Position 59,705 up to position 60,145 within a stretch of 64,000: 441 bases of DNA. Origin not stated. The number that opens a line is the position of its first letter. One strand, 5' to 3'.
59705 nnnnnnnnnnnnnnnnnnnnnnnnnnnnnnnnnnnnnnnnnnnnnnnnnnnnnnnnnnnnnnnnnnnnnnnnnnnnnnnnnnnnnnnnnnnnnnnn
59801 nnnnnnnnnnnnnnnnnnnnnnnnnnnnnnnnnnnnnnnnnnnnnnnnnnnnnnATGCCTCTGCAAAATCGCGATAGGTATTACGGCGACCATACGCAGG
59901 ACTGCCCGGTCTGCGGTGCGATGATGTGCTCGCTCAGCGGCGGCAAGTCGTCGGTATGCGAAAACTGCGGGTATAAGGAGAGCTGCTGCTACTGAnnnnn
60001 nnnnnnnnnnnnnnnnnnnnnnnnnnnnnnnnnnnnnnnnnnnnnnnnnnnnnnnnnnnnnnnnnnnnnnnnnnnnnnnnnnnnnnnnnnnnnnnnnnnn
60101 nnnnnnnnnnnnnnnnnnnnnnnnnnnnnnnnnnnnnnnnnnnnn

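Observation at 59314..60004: Fur-family regulator with Cys-rich tail, plus +1-frame Cys-rich micro-ORF, immediately upstream of sufCBDS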

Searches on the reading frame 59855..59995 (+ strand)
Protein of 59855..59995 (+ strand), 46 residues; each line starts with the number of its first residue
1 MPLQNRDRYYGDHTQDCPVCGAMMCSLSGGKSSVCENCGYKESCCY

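Call 6: search_protein_families(library=pfam, proteins=[window:59855-59995:+], max_evalue=0.1)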
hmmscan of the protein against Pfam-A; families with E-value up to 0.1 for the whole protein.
window:59855-59995:+ (46 aa): 4 families
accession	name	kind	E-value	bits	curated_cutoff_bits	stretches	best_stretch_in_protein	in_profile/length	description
PF13240.11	Zn_Ribbon_1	-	0.0026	17.9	25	0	12-22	11-21/23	zinc-ribbon domain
PF21349.2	RUBY_RBDX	-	0.003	17.4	26.5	0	16-22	18-24/30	Rubrerythrin, rubredoxin-like domain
PF07282.18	Cas12f1-like_TNB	-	0.022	15.3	26.3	1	13-41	27-49/60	Cas12f1-like, TNB domain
PF02150.21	Zn_ribbon_RPB9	-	0.027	14.8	25.2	1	17-42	4-31/36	RNA polymerases M/15 Kd subunit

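Call 16: find_homologous_proteins(query=A2, max_evalue=10)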
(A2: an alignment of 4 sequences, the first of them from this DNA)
Query A2 (4 sequences) (46 aa, profile of the alignment): 3 proteins with E <= 10 among 4 candidates.
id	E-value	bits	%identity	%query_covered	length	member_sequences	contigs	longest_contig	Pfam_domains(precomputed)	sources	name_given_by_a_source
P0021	2.1e-21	93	100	100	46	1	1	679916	-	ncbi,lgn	ncbi:MAG: hypothetical protein WC505_00700 [Patescibacteria group bacterium]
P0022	1.8e-13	68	63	70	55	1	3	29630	-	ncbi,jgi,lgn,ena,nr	ncbi:MAG TPA: hypothetical protein VMW62_08175 [Chloroflexota bacterium]|nr:hypothetical protein [Ch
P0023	4.7e-10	57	53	70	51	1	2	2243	-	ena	-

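Call 18: find_encoding_contigs(protein=P0022, flank=6000, max_places=4)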
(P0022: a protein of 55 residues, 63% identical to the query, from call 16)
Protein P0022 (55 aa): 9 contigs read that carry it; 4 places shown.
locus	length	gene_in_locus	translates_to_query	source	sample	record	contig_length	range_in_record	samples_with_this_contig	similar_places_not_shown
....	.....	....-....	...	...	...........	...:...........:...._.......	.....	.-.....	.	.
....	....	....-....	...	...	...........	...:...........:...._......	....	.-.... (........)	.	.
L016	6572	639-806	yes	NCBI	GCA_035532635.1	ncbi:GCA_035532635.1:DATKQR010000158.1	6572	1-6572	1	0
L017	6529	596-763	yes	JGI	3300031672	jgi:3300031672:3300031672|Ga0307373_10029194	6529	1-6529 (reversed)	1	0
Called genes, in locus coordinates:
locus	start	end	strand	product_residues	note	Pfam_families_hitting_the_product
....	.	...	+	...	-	?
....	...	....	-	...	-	-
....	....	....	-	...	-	-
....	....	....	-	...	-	-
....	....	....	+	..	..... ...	-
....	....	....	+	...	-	-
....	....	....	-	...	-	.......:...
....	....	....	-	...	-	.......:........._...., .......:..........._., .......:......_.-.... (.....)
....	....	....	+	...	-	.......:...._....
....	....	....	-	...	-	-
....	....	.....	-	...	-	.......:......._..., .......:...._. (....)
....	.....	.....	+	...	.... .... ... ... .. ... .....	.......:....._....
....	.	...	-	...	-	?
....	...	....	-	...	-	-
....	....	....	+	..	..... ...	-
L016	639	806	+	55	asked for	-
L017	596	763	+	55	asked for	-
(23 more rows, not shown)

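Call 19: find_encoding_contigs(protein=P0023, flank=6000, max_places=4)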
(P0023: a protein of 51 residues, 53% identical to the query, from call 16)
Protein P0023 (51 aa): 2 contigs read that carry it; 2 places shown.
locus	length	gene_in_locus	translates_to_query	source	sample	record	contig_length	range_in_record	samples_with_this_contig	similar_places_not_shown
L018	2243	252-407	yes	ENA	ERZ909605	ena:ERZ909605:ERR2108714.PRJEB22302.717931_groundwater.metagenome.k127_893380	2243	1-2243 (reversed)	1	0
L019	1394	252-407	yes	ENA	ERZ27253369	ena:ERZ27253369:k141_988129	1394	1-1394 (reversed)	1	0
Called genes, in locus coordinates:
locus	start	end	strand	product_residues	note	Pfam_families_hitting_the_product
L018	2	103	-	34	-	?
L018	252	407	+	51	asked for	-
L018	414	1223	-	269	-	PF13340:DUF4096, PF01609:DDE_Tnp_1, PF13612:DDE_Tnp_1_3 (weak), PF13586:DDE_Tnp_1_2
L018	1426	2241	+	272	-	?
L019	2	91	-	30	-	?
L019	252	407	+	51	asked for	-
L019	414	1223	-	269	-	PF13340:DUF4096, PF01609:DDE_Tnp_1, PF13612:DDE_Tnp_1_3 (weak), PF13586:DDE_Tnp_1_2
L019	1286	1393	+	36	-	?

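Call 24: find_related_loci(query=A2, collection=metagenome_contigs, flank=3000)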
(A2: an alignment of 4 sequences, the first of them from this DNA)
Query A2 (46 aa) in metagenome_contigs; peptide patterns used: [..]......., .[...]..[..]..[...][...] (x = any residue, [..] = any of these).
482 stretches matched a pattern; 10 encode a relative of the query (tblastn E <= 1e-3); 10 distinct loci.
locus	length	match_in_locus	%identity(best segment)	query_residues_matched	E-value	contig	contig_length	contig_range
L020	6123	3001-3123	51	6-46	1e-11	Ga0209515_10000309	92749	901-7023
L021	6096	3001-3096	69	15-46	2e-11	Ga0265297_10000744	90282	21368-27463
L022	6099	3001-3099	67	14-46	2e-10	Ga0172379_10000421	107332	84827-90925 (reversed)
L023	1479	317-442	43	4-46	4e-7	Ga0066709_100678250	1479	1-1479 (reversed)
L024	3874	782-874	45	14-46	1e-6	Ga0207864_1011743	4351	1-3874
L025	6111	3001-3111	44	8-46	1e-6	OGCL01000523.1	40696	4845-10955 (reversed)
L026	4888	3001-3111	44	8-46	3e-6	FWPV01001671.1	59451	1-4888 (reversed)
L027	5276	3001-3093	48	10-38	5e-6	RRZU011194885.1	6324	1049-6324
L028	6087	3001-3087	52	16-46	1e-5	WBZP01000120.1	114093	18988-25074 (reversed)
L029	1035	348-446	43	12-46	2e-5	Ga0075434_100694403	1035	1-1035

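Call 26: search_protein_families(library=ncbifam, proteins=[window:59855-59992:+, P0022], max_evalue=1)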
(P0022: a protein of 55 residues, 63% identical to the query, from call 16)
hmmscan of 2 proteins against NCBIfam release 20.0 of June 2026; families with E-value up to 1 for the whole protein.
window:59855-59992:+ (46 aa): 5 families
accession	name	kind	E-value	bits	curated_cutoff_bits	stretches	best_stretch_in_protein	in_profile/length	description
NF045648.2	2X_seleno_MbdU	exception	0.022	13.7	600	1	11-43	35-67/468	metal-binding double selenoprotein MbdU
NF047723.1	TransFacS4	equivalog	0.027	15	120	1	17-43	4-28/90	transcription factor S4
TIGR01384.1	TFS_arch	equivalog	0.22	12.2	64.75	1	17-43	3-27/101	transcription factor S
NF001299.0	PRK00241.1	equivalog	0.31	10.5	158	1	12-42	100-130/263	NAD(+) diphosphatase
TIGR04165.1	methano_modCys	hypoth_equivalog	0.36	11.1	60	0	12-22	5-15/50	TIGR04165 family Cys-rich peptide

P0022 (55 aa): 8 families
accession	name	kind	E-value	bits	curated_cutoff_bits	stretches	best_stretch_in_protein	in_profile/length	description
TIGR02605.1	CxxC_CxxC_SSSS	subfamily_domain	0.0013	18.8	31.3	1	12-32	16-35/52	FmdB family zinc ribbon protein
NF006417.0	PRK08665.1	equivalog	0.03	12.6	961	1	16-51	724-757/759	vitamin B12-dependent ribonucleotide reductase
NF047912.1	ECs_2282_CxxC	subfamily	0.035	14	37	1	18-33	23-37/60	ECs_2282 family putative zinc-binding protein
NF047723.1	TransFacS4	equivalog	0.13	12.8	120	1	25-52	3-28/90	transcription factor S4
TIGR01031.1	rpmF_bact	equivalog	0.17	12.2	22.6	0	21-31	25-35/56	50S ribosomal protein L32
TIGR04165.1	methano_modCys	hypoth_equivalog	0.24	11.7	60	1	17-31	1-15/50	TIGR04165 family Cys-rich peptide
NF041913.1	HVO_2142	equivalog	0.27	11.1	90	1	23-33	11-21/48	HVO_2142 family zinc finger protein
NF045783.1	Nigrythrn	equivalog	0.48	10.5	340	1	13-50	162-195/202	nigerythrin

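Call 37: search_protein_representatives(alignment_id=A3)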
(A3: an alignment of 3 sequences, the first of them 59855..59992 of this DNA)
Query: 3 sequences, 51 profile positions. Proteins with E-value up to 0.001 (for the whole library): 193; up to 1e-10: 26; up to 1e-30: 0. The best 150 are listed.
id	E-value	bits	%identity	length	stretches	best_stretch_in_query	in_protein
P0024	8.3e-19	83.5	-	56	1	1-51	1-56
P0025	1.3e-17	79.6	-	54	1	7-51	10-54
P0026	2.0e-15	72.7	-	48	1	13-51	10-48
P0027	3.0e-14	68.9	-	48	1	15-51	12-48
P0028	4.6e-14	68.3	-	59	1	18-51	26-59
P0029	1.6e-13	66.6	-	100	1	14-51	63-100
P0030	1.9e-13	66.3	-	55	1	16-51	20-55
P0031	5.1e-13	65.0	-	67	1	7-51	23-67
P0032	9.2e-13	64.1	-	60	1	20-51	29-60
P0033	1.4e-12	63.5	-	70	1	4-51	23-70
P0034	3.4e-12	62.3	-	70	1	4-51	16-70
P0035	7.1e-12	61.3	-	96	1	7-50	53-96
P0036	9.4e-12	60.9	-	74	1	4-51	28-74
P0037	9.7e-12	60.8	-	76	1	18-50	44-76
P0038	1.5e-11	60.2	-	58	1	15-51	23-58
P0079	5.1e-09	52.1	-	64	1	10-50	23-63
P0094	2.8e-08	49.8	-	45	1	19-51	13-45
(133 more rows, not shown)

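Call 43: find_homologous_proteins(query=A4, max_evalue=0.001)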
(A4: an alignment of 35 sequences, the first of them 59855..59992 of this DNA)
Query A4 (35 sequences) (46 aa, profile of the alignment): 452 proteins with E <= 0.001 among 8000 candidates; the best 120 are listed.
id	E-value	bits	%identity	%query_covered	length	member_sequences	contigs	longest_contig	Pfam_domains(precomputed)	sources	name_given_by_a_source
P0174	4.2e-16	76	58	72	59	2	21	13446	-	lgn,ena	-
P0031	1.2e-15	75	38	96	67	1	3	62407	-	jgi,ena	-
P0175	1.3e-15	75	45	91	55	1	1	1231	-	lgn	-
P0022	1.7e-15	74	63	70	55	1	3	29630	-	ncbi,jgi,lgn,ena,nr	ncbi:MAG TPA: hypothetical protein VMW62_08175 [Chloroflexota bacterium]|nr:hypothetical protein [Ch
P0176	1.9e-15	74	55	72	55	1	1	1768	-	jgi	jgi:predicted RNA-binding Zn-ribbon protein involved in translation (DUF1610 family)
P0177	3.5e-15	73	55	72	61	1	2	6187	-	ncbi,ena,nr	ncbi:hypothetical protein IIA15_06510 [candidate division TA06 bacterium]|nr:hypothetical protein [c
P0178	6.3e-15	73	53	65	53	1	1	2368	-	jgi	jgi:predicted RNA-binding Zn-ribbon protein involved in translation (DUF1610 family)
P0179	6.9e-15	72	50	65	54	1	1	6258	-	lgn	-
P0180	7.1e-15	72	53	65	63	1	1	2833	-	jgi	-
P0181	7.7e-15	72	44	85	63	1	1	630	-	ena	-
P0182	1.1e-14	72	58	72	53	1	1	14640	-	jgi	jgi:hypothetical protein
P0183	1.2e-14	72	52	72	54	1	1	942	-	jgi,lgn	jgi:DNA-directed RNA polymerase subunit RPC12/RpoP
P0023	1.2e-14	72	53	70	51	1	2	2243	-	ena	-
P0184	1.3e-14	72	52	72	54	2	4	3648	-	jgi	jgi:DNA-directed RNA polymerase subunit RPC12/RpoP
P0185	1.4e-14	71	51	76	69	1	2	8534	-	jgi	jgi:hypothetical protein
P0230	3.0e-13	67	36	91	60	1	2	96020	-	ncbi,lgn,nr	ncbi:hypothetical protein HYS91_03865 [Candidatus Daviesbacteria bacterium]|nr:hypothetical protein 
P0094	4.2e-13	67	47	65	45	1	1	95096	-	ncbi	ncbi:MAG: hypothetical protein ACP5N9_06320 [Candidatus Bilamarchaeum sp.]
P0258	8.8e-13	66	53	65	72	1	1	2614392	-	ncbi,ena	-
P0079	1.3e-12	65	38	74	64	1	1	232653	-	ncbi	-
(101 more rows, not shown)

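Call 44: find_encoding_contigs(protein=P0230, flank=4000, max_places=1)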
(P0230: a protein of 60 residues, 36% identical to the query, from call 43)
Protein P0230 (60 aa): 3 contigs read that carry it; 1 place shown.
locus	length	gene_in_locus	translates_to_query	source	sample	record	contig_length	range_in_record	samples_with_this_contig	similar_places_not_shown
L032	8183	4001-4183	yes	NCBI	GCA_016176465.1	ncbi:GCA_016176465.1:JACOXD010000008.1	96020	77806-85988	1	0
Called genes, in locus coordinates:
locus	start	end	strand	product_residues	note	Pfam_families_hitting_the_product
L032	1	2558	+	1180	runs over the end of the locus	PF02811:PHP, PF07733:DNA_pol3_alpha, PF17657:DNA_pol3_finger, PF14579:HHH_6, PF01336:tRNA_anti-codon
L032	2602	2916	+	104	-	PF01245:Ribosomal_L19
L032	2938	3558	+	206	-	PF01351:RNase_HII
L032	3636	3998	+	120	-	PF08378:NERD, PF02021:UPF0102, PF01939:NucS_C (weak)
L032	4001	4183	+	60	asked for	-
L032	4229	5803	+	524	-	PF02142:MGS, PF01808:AICARFT_IMPCHas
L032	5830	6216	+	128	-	-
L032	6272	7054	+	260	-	PF00551:Formyl_trans_N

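Call 45: find_encoding_contigs(protein=P0094, flank=4000, max_places=1)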
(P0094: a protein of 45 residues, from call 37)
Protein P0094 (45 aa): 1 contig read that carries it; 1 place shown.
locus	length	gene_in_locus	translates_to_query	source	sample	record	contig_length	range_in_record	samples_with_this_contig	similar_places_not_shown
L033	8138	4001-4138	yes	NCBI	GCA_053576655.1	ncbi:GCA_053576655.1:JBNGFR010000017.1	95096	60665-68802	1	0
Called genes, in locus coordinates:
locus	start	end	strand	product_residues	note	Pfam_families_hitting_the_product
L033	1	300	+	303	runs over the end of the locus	PF01207:Dus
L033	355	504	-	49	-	PF23477:zf_Tbcl_2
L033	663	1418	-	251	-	PF13584:BatD (weak)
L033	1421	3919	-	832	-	PF16656:Pur_ac_phosph_N (faint)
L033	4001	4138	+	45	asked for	-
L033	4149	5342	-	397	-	PF10102:DUF2341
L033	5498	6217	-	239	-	PF04967:HTH_10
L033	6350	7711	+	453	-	PF04055:Radical_SAM (faint)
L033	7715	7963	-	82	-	-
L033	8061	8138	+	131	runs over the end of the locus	PF01641:SelR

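Call 46: find_encoding_contigs(protein=P0258, flank=4000, max_places=1)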
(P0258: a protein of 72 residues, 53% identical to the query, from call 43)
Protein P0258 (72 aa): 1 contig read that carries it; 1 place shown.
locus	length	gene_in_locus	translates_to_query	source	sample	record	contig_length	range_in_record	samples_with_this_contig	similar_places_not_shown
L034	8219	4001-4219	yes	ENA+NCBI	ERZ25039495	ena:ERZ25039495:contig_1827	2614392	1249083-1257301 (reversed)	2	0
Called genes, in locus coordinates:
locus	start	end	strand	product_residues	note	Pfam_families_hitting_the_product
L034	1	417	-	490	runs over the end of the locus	PF25881:HH_YBHG (faint), PF25954:Beta-barrel_RND_2 (weak), PF25990:Beta-barrel_YknX (weak), PF26002:Beta-barrel_AprE (weak)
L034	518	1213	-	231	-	-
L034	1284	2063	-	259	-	-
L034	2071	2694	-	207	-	-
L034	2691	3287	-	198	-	PF04542:Sigma70_r2, PF08281:Sigma70_r4_2, PF04545:Sigma70_r4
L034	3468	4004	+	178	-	PF12867:DinB_2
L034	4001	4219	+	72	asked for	-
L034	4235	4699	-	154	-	PF04073:tRNA_edit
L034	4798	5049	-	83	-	-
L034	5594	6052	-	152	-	PF13808:DDE_Tnp_1_assoc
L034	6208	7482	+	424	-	PF13477:Glyco_trans_4_2, PF13439:Glyco_transf_4, PF13579:Glyco_trans_4_4, PF00534:Glycos_transf_1, PF13692:Glyco_trans_1_4, PF13524:Glyco_trans_1_2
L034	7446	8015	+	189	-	PF01227:GTP_cyclohydroI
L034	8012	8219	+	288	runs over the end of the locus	PF00809:Pterin_bind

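Call 47: find_encoding_contigs(protein=P0079, flank=4000, max_places=1)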
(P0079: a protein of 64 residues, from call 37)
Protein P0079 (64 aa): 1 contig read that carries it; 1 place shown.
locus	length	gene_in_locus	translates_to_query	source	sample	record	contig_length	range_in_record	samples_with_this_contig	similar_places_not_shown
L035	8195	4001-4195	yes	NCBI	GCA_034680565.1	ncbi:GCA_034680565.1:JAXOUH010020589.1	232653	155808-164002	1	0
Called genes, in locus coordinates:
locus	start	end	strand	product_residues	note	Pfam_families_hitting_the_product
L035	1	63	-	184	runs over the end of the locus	-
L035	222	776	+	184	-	-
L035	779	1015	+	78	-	-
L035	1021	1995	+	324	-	PF09992:NAGPA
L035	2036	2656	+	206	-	-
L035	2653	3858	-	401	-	-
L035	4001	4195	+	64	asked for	-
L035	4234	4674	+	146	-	-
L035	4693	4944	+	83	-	PF00462:Glutaredoxin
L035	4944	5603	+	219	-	PF00121:TIM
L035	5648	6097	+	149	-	PF02502:LacAB_rpiB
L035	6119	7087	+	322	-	PF00162:PGK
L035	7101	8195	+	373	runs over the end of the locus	PF00044:Gp_dh_N, PF02800:Gp_dh_C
